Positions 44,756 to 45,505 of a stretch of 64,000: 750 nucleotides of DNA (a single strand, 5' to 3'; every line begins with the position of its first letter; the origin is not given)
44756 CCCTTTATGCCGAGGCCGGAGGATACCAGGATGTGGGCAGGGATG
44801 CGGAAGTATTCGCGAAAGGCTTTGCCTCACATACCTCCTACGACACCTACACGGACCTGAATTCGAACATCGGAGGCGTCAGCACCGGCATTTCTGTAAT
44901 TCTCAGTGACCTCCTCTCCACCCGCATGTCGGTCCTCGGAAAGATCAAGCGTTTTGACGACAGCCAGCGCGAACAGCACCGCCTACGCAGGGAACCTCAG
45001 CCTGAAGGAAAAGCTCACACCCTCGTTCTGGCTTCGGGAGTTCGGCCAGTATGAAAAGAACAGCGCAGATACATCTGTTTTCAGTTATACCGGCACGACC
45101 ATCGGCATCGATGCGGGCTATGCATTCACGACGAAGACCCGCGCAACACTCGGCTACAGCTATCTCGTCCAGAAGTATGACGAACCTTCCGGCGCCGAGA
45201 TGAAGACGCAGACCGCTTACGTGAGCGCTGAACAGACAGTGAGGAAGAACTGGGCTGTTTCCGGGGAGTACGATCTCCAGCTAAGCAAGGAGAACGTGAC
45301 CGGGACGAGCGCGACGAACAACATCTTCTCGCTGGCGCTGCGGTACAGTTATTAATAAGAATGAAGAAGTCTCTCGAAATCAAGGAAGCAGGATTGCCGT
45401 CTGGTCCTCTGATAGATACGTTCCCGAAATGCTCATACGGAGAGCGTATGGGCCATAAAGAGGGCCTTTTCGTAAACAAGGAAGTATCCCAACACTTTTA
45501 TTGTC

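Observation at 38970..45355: ECF sigma / CBM48-anti-sigma cluster encoding a set of Met/His/Gly-rich envelope proteins: a candidate uncharacterised envelope system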

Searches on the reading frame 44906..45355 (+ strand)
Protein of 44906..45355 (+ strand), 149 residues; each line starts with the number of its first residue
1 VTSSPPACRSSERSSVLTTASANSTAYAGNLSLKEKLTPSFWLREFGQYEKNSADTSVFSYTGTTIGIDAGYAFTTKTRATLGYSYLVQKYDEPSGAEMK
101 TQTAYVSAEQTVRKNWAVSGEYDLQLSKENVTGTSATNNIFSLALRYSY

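Call 3: search_protein_families(library=pfam, proteins=[window:44906-45355:+], max_evalue=0.1)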
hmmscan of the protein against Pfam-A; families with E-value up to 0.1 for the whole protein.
window:44906-45355:+ (149 aa): 2 families
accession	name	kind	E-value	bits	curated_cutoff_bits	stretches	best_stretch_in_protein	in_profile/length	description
PF13505.12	OMP_b-brl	-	0.0013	19.3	28.7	1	26-145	13-134/175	Outer membrane protein beta-barrel domain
PF01103.29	Omp85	-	0.015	15.3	24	1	29-127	40-124/325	Omp85 superfamily domain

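Call 4: search_protein_families(library=ncbifam, proteins=[window:44906-45355:+], max_evalue=0.1)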
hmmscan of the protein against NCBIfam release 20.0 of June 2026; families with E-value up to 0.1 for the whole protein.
window:44906-45355:+ (149 aa): 3 families
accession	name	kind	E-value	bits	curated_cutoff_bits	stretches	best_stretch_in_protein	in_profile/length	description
TIGR03014.2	EpsL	equivalog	0.0058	15.7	275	1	46-128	275-358/385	XrtB/PEP-CTERM-associated polysaccharide biosynthesis outer membrane protein EpsL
NF041112.1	chap_CsgH_alph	subfamily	0.011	15.8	35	1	102-138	9-45/91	curli-like amyloid fiber formation chaperone CsgH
TIGR04273.1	Y_sulf_Ax21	equivalog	0.029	14.4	250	0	67-128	4-65/186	OmpO family porin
